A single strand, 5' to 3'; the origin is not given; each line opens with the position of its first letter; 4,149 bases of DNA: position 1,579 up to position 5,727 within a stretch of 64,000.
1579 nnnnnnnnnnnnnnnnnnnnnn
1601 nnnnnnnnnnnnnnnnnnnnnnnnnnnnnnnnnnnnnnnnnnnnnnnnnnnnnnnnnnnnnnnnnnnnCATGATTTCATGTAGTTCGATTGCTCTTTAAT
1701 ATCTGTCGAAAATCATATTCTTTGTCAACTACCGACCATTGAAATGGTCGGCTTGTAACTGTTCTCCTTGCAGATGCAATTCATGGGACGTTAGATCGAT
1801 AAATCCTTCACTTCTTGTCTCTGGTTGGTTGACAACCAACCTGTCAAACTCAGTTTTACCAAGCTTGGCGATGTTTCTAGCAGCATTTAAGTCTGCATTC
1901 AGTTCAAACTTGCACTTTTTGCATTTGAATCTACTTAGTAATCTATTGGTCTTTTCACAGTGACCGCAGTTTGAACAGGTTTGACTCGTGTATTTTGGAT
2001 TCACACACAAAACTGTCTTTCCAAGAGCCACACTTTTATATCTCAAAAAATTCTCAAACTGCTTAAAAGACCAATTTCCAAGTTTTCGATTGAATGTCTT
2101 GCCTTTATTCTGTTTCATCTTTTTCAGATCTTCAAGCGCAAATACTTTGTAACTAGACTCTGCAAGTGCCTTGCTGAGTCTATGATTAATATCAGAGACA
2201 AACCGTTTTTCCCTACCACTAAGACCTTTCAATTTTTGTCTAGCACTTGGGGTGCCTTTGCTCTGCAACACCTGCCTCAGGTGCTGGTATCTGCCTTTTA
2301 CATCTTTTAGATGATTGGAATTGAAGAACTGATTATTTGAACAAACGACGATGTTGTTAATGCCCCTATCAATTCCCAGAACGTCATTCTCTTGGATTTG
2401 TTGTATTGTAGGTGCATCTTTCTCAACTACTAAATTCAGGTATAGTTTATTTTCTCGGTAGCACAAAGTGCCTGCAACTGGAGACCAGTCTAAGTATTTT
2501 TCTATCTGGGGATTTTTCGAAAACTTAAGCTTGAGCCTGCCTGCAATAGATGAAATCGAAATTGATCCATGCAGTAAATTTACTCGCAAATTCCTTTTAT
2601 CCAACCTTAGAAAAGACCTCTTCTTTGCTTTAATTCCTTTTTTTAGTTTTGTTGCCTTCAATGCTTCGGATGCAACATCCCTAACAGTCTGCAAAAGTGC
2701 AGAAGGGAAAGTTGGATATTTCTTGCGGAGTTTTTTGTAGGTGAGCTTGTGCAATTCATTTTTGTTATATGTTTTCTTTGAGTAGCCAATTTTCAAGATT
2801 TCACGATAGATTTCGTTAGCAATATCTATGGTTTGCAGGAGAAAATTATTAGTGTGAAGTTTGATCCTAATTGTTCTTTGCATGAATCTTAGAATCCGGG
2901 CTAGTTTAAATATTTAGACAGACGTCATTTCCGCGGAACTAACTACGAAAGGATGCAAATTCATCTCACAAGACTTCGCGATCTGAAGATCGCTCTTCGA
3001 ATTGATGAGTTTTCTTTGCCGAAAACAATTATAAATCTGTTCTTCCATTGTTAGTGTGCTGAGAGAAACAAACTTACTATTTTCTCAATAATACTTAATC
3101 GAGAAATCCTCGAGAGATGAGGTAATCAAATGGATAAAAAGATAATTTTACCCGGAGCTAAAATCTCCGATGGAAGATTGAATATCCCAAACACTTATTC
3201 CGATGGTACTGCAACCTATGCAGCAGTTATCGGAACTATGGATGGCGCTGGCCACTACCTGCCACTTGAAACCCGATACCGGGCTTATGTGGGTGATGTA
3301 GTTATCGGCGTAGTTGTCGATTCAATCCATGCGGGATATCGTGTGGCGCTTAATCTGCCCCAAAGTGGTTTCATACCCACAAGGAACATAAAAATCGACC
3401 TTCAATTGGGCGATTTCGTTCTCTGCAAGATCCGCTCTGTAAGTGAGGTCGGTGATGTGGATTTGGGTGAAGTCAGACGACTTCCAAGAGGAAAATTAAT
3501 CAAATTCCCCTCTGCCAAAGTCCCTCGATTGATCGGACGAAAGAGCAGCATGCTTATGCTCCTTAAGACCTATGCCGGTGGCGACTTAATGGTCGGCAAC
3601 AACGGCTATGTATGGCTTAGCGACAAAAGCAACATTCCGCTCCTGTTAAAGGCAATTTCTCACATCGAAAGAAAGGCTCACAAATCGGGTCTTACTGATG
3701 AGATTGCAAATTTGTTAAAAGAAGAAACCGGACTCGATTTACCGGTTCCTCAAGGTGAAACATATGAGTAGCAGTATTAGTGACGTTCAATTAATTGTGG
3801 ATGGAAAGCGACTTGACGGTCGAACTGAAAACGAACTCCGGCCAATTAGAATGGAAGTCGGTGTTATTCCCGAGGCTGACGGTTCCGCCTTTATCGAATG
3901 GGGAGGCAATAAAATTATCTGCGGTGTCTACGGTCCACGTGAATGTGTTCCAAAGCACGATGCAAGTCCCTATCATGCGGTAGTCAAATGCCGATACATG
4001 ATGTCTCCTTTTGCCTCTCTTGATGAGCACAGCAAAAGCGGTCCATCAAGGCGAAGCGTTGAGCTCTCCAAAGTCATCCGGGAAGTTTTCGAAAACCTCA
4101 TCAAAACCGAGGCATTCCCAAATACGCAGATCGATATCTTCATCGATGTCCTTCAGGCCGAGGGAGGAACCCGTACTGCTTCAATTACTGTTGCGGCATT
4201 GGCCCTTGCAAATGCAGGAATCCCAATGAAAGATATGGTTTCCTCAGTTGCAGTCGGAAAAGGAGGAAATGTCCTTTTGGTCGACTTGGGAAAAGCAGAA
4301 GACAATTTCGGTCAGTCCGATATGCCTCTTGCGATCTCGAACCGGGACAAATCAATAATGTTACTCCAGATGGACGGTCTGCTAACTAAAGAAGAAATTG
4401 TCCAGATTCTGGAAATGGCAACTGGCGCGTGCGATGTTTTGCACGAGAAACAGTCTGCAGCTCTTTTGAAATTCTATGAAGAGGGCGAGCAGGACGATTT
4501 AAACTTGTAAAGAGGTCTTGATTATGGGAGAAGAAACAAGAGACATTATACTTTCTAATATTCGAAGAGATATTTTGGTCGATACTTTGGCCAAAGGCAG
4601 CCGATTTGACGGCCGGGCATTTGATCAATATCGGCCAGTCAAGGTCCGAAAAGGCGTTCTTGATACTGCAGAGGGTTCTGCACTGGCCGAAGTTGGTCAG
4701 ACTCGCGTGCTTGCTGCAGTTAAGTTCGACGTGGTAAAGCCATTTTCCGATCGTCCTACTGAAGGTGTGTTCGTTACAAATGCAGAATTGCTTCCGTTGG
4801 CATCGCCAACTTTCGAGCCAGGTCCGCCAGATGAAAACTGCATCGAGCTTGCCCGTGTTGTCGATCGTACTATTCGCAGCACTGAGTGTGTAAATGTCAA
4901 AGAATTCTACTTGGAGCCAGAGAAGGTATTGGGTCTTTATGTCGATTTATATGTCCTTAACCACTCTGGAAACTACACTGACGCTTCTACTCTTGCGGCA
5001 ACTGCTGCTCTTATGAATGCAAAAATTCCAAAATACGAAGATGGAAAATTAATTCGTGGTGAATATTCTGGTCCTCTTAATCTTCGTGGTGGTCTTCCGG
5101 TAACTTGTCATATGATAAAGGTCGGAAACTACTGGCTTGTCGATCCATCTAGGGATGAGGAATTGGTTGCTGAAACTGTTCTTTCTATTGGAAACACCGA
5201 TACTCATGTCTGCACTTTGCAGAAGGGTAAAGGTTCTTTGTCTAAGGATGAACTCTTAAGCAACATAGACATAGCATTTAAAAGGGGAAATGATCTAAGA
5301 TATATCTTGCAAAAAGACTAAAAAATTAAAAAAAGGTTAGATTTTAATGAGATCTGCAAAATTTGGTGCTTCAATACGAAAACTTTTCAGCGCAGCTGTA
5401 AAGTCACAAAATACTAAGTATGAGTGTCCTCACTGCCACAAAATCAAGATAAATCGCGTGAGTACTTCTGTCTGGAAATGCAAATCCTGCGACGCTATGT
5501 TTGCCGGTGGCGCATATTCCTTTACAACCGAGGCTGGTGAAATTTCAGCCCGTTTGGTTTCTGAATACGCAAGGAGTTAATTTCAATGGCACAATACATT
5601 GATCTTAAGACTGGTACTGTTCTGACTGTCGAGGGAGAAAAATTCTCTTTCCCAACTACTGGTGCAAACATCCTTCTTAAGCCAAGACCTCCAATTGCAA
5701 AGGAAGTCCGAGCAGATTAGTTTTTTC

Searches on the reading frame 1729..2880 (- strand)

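Call 47: search_protein_families(library=pfam, proteins=[window:1729-2880:-], max_evalue=0.001)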
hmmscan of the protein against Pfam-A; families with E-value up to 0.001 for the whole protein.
window:1729-2880:- (383 aa): 2 families
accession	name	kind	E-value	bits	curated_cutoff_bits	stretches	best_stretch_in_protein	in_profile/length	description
PF07282.18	Cas12f1-like_TNB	-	7.6e-23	80.9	26.3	1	272-337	1-60/60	Cas12f1-like, TNB domain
PF01385.25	OrfB_IS605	-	2.1e-11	44.5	30.5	1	152-254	4-113/120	Probable transposase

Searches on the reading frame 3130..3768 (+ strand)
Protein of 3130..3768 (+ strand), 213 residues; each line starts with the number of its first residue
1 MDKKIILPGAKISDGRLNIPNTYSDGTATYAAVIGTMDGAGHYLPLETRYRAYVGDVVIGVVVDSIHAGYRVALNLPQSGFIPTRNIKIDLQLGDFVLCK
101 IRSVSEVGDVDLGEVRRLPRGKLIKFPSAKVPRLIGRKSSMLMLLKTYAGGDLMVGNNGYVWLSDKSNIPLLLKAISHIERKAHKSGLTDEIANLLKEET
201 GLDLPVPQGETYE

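Call 5: search_protein_families(library=pfam, proteins=[window:3130-3768:+], max_evalue=10)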
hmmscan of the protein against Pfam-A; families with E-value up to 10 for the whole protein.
window:3130-3768:+ (213 aa): 5 families
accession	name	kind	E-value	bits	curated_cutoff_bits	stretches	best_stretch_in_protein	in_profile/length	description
PF15985.11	KH_6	-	3.9e-07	30.7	27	1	121-167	1-45/47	KH domain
PF21266.3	RRP4_S1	-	0.00048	20.7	27.3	1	49-89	1-41/73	RRP4, S1 domain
PF21262.3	RRP40_S1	-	0.0017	18.7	27.1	1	50-110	1-68/83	Exosome complex component RRP40, S1 domain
PF22625.2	ECR1_N_2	-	0.0046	17.2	27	1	4-38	2-39/51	Exosome RNA binding protein RRP4 N-terminal domain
PF00575.29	S1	-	0.031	15.1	22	1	54-100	4-41/74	S1 RNA binding domain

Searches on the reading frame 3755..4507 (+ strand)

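Call 5: search_protein_families(library=pfam, proteins=[window:3755-4507:+], max_evalue=10)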
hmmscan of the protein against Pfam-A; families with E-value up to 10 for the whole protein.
window:3755-4507:+ (251 aa): 3 families
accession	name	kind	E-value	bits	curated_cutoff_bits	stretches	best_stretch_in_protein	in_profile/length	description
PF01138.27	RNase_PH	-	2.8e-34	118.8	25.5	1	27-157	1-130/130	3' exoribonuclease family, domain 1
PF03725.20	RNase_PH_C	-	4.9e-12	46.1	20.8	1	160-223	1-65/67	3' exoribonuclease family, domain 2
PF07481.16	DUF1521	-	0.031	14.7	23.6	1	144-214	74-139/169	Domain of Unknown Function (DUF1521)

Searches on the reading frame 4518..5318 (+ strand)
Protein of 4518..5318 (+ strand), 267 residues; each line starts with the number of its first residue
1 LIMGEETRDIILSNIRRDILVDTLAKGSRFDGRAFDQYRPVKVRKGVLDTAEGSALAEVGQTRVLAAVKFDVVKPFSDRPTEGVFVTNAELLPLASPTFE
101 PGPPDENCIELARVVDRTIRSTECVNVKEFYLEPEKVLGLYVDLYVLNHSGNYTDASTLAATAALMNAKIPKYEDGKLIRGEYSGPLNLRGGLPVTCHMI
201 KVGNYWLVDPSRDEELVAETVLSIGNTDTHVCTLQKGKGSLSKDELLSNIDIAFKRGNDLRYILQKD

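Call 5: search_protein_families(library=pfam, proteins=[window:4518-5318:+], max_evalue=10)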
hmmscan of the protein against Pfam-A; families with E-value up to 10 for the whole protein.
window:4518-5318:+ (267 aa): 3 families
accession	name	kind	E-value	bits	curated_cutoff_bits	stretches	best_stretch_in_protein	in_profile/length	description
PF01138.27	RNase_PH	-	1.5e-31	110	25.5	1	37-171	1-130/130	3' exoribonuclease family, domain 1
PF03725.20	RNase_PH_C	-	5.1e-10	39.6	20.8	1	192-256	1-67/67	3' exoribonuclease family, domain 2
PF12852.13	Cupin_6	-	0.08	13.1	26.7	1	178-225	17-67/183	Cupin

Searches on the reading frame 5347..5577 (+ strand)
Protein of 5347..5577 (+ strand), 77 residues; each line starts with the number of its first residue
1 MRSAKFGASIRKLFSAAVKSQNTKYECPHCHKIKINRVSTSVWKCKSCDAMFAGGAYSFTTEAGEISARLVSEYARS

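Call 5: search_protein_families(library=pfam, proteins=[window:5347-5577:+], max_evalue=10)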
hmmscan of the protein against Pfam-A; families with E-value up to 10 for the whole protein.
window:5347-5577:+ (77 aa): 22 families
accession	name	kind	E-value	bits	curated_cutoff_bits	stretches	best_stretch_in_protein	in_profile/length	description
PF01780.25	Ribosomal_L37ae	-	3.1e-21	75.7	21.9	1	4-72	13-81/85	Ribosomal L37ae protein family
PF12760.12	Zn_ribbon_IS1595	-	1.4e-05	25.4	25.4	1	25-49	19-44/46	Transposase zinc-ribbon domain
PF13465.12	zf-H2C2_2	-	0.0014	19.3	40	2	21-32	11-22/26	Zinc-finger double domain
PF23455.1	DUF7129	-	0.0047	17.1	30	1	21-49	8-34/45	Domain of unknown function (DUF7129)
PF07282.18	Cas12f1-like_TNB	-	0.0048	17.5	26.3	1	17-49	21-47/60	Cas12f1-like, TNB domain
PF22289.1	DmmA-like_C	-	0.0094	16.3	27.4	1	27-50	4-26/44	Dimethylamine monooxygenase subunit DmmA-like, C-terminal domain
PF08646.16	Rep_fac-A_C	-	0.0099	16.1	28.5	1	17-58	10-53/146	Replication factor-A C terminal domain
PF05495.17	zf-CHY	-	0.01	16.7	31.3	1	19-50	13-50/68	CHY zinc finger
PF17283.8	Zn_ribbon_SprT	-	0.012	16.1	28.1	1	24-53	4-35/38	SprT-like zinc ribbon domain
PF02892.21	zf-BED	-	0.017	15.5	20.6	1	18-40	10-32/44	BED zinc finger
PF09723.15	Zn_ribbon_8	-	0.019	15.4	34.4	1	14-38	15-40/41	Zinc ribbon domain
PF07754.17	HVO_2753_ZBP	-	0.02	15.1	33.2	1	19-41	11-33/46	Small zinc finger protein HVO_2753-like, Zn-binding pocket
PF23451.1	Zn_ribbon_PaaD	-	0.043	13.9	27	1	18-52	8-49/53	PaaD zinc beta ribbon domain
PF10058.14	Zn_ribbon_10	-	0.06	13.5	24.2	1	18-32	38-52/54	ER junction formation factor lunapark, zinc ribbon finger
PF07975.18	C1_4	-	0.068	13.9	28.9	2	19-32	20-33/55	TFIIH C1-like domain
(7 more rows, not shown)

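Call 6: search_protein_families(library=ncbifam, proteins=[window:5347-5577:+], max_evalue=10)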
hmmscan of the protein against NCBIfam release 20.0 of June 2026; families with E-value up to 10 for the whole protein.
window:5347-5577:+ (77 aa): 14 families
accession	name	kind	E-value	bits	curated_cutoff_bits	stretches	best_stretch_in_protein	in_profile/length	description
NF003058.0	PRK03976.1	equivalog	1e-19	70.2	87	1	4-72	16-84/91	50S ribosomal protein L37ae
TIGR00280.1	eL43_euk_arch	equivalog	3.4e-17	62.5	95.8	1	4-71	16-83/92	50S ribosomal protein L37Ae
NF041259.1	mono_DmmA_fam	domain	6.4e-05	23.2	60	1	5-51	32-79/101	dimethylamine monooxygenase subunit DmmA family protein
NF011481.0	PRK14890.1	equivalog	0.0056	16.7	61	1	19-40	22-43/61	putative Zn-ribbon RNA-binding protein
NF033497.1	rubre_like_arch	subfamily_domain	0.009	15.7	32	1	25-50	1-24/34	rubrerythrin-like domain-containing protein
TIGR02578.2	cas_TM1811_Csm1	equivalog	0.012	14.3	170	1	4-53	361-410/753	type III-A CRISPR-associated protein Cas10/Csm1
NF040826.1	lxa_BCAM0308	equivalog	0.028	14.1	100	2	44-63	25-44/153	BCAM0308 family protein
NF003339.0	PRK04351.1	equivalog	0.073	12.7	113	1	18-51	106-141/149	SprT family protein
NF038384.1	zinc_YnfU_fam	subfamily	0.088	12.4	36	1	18-52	10-48/52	YnfU family zinc-binding protein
NF048018.1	IS256_N_4Cys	domain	0.094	13.4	27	1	26-52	1-31/31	transposase-like zinc-binding domain-containing protein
NF050000.1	IS1_IS1595_Zn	domain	0.12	13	28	2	27-52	1-31/34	IS1/IS1595 family N-terminal zinc-binding domain-containing protein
NF008999.0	PRK12343.1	equivalog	0.14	11.8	171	1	17-42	62-87/156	cyclic pyranopterin monophosphate synthase MoaC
TIGR02605.1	CxxC_CxxC_SSSS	subfamily_domain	0.15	12.2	31.3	1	21-40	23-42/52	FmdB family zinc ribbon protein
NF041909.1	HVO_2753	equivalog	0.15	12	80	1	17-30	41-54/59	HVO_2753 family zinc finger protein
